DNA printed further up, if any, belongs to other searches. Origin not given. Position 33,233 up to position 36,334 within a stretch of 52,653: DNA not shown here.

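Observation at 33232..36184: AbrB-type mini-protein translationally coupled to a 933-aa fusion of a PqqD/RRE-like domain and an M50-like intramembrane metalloprotease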

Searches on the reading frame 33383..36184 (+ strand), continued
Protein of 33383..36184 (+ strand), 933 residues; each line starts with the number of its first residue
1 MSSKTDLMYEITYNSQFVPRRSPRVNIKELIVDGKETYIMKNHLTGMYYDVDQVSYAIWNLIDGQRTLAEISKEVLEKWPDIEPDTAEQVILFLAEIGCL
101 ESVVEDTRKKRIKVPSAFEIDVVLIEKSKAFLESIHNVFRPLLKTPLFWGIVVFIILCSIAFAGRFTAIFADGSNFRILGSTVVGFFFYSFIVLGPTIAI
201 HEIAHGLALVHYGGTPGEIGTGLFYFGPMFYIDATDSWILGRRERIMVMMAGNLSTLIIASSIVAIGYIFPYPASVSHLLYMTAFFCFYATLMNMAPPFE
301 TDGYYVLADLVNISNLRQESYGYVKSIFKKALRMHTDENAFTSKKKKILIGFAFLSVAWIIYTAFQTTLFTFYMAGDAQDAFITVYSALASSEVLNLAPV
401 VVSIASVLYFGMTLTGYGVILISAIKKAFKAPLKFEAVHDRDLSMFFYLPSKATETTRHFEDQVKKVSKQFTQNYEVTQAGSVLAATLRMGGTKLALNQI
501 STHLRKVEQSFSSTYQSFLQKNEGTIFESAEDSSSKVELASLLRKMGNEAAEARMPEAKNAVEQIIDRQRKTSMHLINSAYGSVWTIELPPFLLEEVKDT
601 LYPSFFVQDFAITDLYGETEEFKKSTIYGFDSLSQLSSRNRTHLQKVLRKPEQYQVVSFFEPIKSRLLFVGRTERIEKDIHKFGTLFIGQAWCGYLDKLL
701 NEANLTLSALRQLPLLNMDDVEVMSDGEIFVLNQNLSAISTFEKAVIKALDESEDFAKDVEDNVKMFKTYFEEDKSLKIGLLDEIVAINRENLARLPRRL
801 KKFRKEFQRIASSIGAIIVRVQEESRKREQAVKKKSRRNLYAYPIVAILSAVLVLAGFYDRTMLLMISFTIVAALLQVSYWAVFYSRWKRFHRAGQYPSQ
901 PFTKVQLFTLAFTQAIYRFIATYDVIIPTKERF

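Call 39: predict_structure(alignment_id=A2)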
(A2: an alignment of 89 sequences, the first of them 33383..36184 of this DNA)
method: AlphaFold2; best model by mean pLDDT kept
length: 933 residues; sequences in the alignment: 89
mean_pLDDT: 81.9   pTM: 0.54
mean pLDDT of the five models: 81.9, 80.7, 77.3, 76.9, 76.4
residues with pLDDT >= 90: 185; 70-90: 645; 50-70: 80; < 50: 23
segments of 3 or more residues with pLDDT < 50: 1-10, 430-437, 931-933
pLDDT, mean of each block of 10 residues (from residue 1): 37 75 86 83 81 89 88 89 86 84 63 75 83 87 84 91 85 78 80 85 90 85 80 79 86 91 90 85 88 80 85 81 78 65 83 85 81 79 76 72 75 72 57 48 87 78 92 87 87 65 84 90 73 76 93 89 91 90 87 76 66 63 87 82 80 80 87 83 86 92 90 76 87 91 90 89 85 67 79 91 93 87 87 86 90 86 86 92 88 86 91 92 75 39
secondary structure, 60 per line:
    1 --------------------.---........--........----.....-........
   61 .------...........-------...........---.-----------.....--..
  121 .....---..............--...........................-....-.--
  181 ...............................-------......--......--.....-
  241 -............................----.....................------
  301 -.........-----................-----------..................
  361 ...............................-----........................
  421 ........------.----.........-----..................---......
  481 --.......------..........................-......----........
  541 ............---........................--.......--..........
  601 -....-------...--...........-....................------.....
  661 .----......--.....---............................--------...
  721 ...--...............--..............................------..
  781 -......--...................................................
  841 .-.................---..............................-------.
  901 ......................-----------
elements in order (helices of 4 or more, strands of 3 or more residues): E25-32 E35-42 E47-51 H53-61 H68-78 H86-96 E112-116 E119-125 H129-142 H145-171 H173-176 H182-211 E219-224 E227-232 H235-239 H242-269 H274-294 H302-310 H316-331 H343-391 H397-428 E440-448 H454-471 E475-480 E483-489 H497-521 H523-528 H533-552 H556-579 E582-588 H591-600 H602-605 H618-628 H630-649 E656-661 E666-671 H674-678 H682-709 H718-723 H726-740 H743-772 H782-787 H790-841 H843-859 H863-892 H900-922

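Call 41: fold_search(model_id=the predicted structure, library=pdb)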
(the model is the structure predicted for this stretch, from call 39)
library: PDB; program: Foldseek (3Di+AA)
matches with E <= 10: 537; with E <= 0.001: 0
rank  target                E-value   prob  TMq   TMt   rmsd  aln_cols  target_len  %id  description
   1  5v1v_A                1.0e-02  1.00  0.08  0.71   3.6        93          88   20  TbiB1 in Complex with the TbiA(alpha) Leader Peptide (released 2018-09-05)
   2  5v1u_B                1.1e-02  1.00  0.08  0.70   3.6        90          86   21  TbiB1 in Complex with the TbiA(beta) Leader Peptide (released 2018-09-05)
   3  5v1u_A                4.4e-02  1.00  0.08  0.71   3.5        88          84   22  TbiB1 in Complex with the TbiA(beta) Leader Peptide (released 2018-09-05)
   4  5v1u_C                5.3e-02  1.00  0.08  0.70   3.5        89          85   21  TbiB1 in Complex with the TbiA(beta) Leader Peptide (released 2018-09-05)
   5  5sxy_MODEL_1_A        6.0e-02  1.00  0.09  0.66   3.3        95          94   22  The solution NMR structure for the PqqD truncation of Methylobacterium extorquens PqqCD representing a functio (released 2017-05-24)
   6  5v1u_D                7.5e-02  1.00  0.08  0.70   3.5        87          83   22  TbiB1 in Complex with the TbiA(beta) Leader Peptide (released 2018-09-05)
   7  6jx3_B                7.5e-02  1.00  0.08  0.69   3.4        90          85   17  Lasso peptide synthetase B1 complexed with the leader peptide (released 2019-06-26)
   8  7wlv_E                2.5e-01  0.16  0.08  0.08  26.6       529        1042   12  Crystal Structure of the Multidrug effulx transporter BpeF from Burkholderia pseudomallei. (released 2023-07-19)
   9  6qm6_A                2.6e-01  0.08  0.07  0.09  31.1       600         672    9  Cryo-EM structure of calcium-free nhTMEM16 lipid scramblase in DDM (released 2019-03-06)
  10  9hve_K                2.7e-01  0.54  0.08  0.21  20.4       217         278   12  Native human eIF2-eIF2B complex (released 2025-11-19)
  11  5why_B                3.3e-01  0.99  0.07  0.15  16.4        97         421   22  Structural Insights into Thioether Bond Formation in the Biosynthesis of Sactipeptides (released 2017-07-26)
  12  6baj_C                3.5e-01  0.11  0.08  0.07  28.3       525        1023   11  Cryo-EM structure of lipid bilayer in the native cell membrane nanoparticles of AcrB (released 2018-12-19)
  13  5why_A                4.3e-01  0.92  0.07  0.16  17.7       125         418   21  Structural Insights into Thioether Bond Formation in the Biosynthesis of Sactipeptides (released 2017-07-26)
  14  1q8k_MODEL_1_A        4.3e-01  0.25  0.08  0.19  18.7       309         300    7  Solution structure of alpha subunit of human eIF2 (released 2004-09-07)
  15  6qm5_A                4.7e-01  0.06  0.08  0.10  30.8       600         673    9  Cryo-EM structure of calcium-bound nhTMEM16 lipid scramblase in DDM (released 2019-03-06)
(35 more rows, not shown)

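Call 83: search_protein_families(library=phrogs, proteins=[window:33383-36184:+], max_evalue=0.01)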
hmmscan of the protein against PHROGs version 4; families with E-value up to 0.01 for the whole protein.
window:33383-36184:+ (933 aa): 0 families

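Call 88: list_cluster_members(proteins=[window:33383-36184:+, window:36261-36533:-, window:33148-33378:+, window:36719-37012:-, window:28905-32210:-])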
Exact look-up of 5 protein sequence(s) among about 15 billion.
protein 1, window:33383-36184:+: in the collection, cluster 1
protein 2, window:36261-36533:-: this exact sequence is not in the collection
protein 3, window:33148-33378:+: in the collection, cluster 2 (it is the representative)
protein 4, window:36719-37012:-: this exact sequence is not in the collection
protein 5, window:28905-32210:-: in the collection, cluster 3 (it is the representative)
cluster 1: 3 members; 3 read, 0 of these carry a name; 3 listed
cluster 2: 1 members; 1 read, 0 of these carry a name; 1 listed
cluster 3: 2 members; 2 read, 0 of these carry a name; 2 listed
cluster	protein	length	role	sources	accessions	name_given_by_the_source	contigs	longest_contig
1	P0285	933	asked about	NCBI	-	-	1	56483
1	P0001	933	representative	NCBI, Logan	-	-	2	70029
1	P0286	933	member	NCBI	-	-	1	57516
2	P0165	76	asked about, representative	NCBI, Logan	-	-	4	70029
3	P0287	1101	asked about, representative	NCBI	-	-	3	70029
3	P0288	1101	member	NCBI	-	-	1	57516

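Call 90: find_encoding_contigs(protein=window:33383-36184:+, flank=6000, max_places=2)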
Protein window:33383-36184:+ (933 aa): no gene with exactly this product is on record in the collection.

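Call 91: find_encoding_contigs(protein=P0041, flank=5000, max_places=2)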
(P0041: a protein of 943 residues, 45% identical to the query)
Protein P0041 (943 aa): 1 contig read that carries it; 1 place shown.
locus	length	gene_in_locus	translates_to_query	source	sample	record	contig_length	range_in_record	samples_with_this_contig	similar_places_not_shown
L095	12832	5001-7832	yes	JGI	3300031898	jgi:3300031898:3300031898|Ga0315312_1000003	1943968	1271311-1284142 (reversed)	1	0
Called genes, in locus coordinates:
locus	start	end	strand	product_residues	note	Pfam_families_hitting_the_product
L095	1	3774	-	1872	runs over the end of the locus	PF05048:NosD, PF13229:Beta_helix, PF00496:SBP_bac_5, PF13360:PQQ_2, PF13570:Beta-prop_ACSF4, PF13360:PQQ_2, PF13570:Beta-prop_ACSF4, PF13360:PQQ_2, +4 more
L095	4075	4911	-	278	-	PF25213:HVO_A0261_N (weak)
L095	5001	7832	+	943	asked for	-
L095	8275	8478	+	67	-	PF04014:MazE_antitoxin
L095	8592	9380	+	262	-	-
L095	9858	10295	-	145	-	-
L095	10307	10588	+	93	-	-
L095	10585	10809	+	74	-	-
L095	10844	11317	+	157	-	-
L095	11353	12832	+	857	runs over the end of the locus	PF09250:Prim-Pol, PF08708:PriCT_1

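Call 92: find_encoding_contigs(protein=P0001, flank=5000, max_places=2)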
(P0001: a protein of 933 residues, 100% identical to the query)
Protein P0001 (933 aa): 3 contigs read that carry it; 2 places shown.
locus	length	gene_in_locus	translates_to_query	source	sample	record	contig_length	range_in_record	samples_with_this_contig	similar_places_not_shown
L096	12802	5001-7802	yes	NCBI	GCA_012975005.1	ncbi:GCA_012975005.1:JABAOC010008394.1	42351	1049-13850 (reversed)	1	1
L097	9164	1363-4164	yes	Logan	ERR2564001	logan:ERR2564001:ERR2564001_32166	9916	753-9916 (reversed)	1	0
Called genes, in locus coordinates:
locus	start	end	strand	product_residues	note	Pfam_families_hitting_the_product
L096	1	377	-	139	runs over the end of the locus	-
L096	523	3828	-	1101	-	-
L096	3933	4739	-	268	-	-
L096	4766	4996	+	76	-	PF04014:MazE_antitoxin (weak), PF15937:PrlF_antitoxin (weak)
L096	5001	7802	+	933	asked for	PF05402:PqqD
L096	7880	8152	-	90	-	-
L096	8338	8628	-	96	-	-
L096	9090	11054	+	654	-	PF16177:ACAS_N, PF00501:AMP-binding, PF13193:AMP-binding_C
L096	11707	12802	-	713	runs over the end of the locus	?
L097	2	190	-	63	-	?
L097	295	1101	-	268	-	-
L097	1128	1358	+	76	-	PF04014:MazE_antitoxin (weak), PF15937:PrlF_antitoxin (weak)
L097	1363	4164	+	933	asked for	PF05402:PqqD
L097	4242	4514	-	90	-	-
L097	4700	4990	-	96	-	-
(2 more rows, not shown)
